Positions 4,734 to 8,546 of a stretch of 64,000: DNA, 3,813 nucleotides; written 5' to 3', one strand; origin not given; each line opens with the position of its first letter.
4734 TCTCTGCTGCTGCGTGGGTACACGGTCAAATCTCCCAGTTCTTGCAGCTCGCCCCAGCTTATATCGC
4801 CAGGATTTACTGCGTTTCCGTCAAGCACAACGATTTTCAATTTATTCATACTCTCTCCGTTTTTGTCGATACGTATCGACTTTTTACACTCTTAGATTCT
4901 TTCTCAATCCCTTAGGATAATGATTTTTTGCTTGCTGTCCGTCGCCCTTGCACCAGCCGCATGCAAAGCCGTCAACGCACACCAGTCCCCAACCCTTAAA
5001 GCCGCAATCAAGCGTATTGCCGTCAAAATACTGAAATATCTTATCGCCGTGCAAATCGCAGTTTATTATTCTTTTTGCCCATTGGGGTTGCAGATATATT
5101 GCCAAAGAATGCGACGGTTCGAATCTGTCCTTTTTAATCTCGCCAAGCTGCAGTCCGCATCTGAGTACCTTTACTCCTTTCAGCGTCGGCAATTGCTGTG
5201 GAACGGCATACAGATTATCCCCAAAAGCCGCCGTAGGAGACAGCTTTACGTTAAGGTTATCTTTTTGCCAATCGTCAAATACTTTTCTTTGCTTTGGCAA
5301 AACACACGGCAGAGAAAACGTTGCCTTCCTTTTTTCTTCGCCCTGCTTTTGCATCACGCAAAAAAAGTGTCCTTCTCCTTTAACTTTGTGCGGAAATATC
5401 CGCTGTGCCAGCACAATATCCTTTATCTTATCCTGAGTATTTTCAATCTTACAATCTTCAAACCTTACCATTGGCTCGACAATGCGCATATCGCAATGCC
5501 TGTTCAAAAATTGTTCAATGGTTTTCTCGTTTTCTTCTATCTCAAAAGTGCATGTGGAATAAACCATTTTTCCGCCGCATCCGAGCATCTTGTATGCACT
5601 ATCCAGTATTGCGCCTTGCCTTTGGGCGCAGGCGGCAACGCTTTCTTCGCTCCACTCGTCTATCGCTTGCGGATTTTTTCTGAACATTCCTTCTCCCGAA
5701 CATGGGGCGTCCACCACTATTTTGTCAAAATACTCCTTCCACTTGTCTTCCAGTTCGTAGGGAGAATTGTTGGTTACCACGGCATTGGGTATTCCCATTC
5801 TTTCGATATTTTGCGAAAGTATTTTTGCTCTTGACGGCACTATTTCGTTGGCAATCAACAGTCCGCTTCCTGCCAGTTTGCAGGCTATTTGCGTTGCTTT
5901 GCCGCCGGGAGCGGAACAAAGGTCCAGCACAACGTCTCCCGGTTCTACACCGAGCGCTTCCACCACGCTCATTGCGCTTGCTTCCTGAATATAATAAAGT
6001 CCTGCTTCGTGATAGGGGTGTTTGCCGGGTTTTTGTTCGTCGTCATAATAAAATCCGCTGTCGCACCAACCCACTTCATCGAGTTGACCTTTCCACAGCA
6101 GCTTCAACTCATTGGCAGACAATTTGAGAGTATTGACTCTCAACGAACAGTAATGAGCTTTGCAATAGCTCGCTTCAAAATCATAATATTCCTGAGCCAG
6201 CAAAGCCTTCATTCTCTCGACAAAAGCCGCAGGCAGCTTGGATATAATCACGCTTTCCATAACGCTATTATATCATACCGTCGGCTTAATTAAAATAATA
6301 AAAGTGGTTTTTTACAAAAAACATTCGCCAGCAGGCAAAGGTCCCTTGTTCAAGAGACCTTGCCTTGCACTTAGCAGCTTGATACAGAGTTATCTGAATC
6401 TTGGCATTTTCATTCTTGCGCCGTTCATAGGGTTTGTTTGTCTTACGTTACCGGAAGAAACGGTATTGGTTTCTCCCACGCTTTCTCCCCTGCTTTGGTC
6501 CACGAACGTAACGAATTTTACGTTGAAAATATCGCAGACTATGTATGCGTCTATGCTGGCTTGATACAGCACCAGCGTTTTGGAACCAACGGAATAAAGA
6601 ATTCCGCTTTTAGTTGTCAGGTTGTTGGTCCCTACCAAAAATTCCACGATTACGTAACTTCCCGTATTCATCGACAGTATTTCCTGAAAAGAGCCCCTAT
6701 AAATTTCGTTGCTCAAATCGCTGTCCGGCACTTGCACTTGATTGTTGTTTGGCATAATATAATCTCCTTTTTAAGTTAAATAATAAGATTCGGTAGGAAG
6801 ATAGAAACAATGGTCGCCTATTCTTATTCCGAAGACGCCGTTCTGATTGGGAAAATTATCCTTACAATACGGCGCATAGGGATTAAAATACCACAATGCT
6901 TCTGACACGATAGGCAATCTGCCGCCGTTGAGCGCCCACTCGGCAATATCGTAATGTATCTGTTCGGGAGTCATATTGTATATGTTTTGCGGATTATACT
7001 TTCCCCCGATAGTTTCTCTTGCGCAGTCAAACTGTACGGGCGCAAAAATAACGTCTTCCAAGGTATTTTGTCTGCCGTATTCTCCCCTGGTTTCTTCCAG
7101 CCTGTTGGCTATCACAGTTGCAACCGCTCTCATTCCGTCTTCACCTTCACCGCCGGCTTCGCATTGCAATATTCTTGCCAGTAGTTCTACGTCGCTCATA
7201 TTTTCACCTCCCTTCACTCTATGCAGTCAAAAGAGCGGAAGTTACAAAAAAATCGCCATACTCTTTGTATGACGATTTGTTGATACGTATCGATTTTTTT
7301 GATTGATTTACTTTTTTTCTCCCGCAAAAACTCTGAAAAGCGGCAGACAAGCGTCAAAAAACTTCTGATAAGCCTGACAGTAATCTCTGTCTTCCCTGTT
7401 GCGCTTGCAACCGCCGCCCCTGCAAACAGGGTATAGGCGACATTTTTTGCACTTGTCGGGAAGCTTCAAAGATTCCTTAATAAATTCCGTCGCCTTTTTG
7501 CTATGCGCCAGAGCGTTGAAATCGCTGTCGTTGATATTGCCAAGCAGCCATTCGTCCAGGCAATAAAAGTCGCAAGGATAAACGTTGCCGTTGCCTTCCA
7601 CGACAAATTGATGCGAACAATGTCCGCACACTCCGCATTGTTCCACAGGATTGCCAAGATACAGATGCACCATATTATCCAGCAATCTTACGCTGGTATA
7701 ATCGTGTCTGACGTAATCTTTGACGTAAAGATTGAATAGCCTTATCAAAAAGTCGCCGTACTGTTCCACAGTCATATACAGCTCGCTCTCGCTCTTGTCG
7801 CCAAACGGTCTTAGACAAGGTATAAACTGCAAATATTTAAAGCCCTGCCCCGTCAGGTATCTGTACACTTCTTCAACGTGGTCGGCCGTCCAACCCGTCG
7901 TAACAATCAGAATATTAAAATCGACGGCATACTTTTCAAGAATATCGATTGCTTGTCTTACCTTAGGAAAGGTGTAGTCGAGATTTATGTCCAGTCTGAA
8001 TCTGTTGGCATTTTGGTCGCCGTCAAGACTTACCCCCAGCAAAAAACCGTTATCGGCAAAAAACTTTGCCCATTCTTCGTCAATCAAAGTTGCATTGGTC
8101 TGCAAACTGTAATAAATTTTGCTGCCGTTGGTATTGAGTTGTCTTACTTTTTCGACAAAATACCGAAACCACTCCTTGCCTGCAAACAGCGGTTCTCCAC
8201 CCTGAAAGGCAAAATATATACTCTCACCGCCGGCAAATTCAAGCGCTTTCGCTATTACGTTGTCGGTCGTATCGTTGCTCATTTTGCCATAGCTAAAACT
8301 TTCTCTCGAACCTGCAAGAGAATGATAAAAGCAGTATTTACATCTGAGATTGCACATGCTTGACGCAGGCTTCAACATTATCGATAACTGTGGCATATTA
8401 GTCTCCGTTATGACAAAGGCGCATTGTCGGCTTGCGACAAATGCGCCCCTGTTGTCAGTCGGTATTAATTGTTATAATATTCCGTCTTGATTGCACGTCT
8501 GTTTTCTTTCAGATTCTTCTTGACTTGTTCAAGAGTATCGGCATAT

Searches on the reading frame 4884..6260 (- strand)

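Call 41: search_protein_families(library=pfam, proteins=[window:4884-6260:-], max_evalue=0.0001)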
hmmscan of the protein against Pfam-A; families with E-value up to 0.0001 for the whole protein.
window:4884-6260:- (458 aa): 5 families
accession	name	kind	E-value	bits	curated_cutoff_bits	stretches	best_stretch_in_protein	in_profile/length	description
PF01189.24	Methyltr_RsmB-F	-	9.8e-46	156.4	27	1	102-301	3-196/199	16S rRNA methyltransferase RsmB/F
PF17125.10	Methyltr_RsmF_N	-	1.5e-29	102.6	34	1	9-94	1-86/86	N-terminal domain of 16S rRNA methyltransferase RsmF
PF17126.11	RsmF_methylt_CI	-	1.4e-20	73.5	27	1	335-390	7-61/61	RsmF rRNA methyltransferase first C-terminal domain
PF13636.12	Methyltranf_PUA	-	1.1e-13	51.4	27.6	1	410-454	3-49/49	RNA-binding PUA-like domain of methyltransferase RsmF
PF01728.25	FtsJ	-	9.1e-05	22.9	24.1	0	101-257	14-157/181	FtsJ-like methyltransferase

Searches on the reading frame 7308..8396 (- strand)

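Call 41: search_protein_families(library=pfam, proteins=[window:7308-8396:-], max_evalue=0.0001)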
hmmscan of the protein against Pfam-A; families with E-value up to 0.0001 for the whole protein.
window:7308-8396:- (362 aa): 3 families
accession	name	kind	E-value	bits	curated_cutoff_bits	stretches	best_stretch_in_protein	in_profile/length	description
PF04055.27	Radical_SAM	-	2e-19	70.8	29.5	1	14-181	6-166/166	Radical SAM superfamily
PF13186.11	SPASM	-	1.1e-10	42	21.5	1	257-319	1-66/67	Iron-sulfur cluster-binding domain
PF13353.11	Fer4_12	-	5.7e-08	33.6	22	1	13-131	13-124/137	4Fe-4S single cluster domain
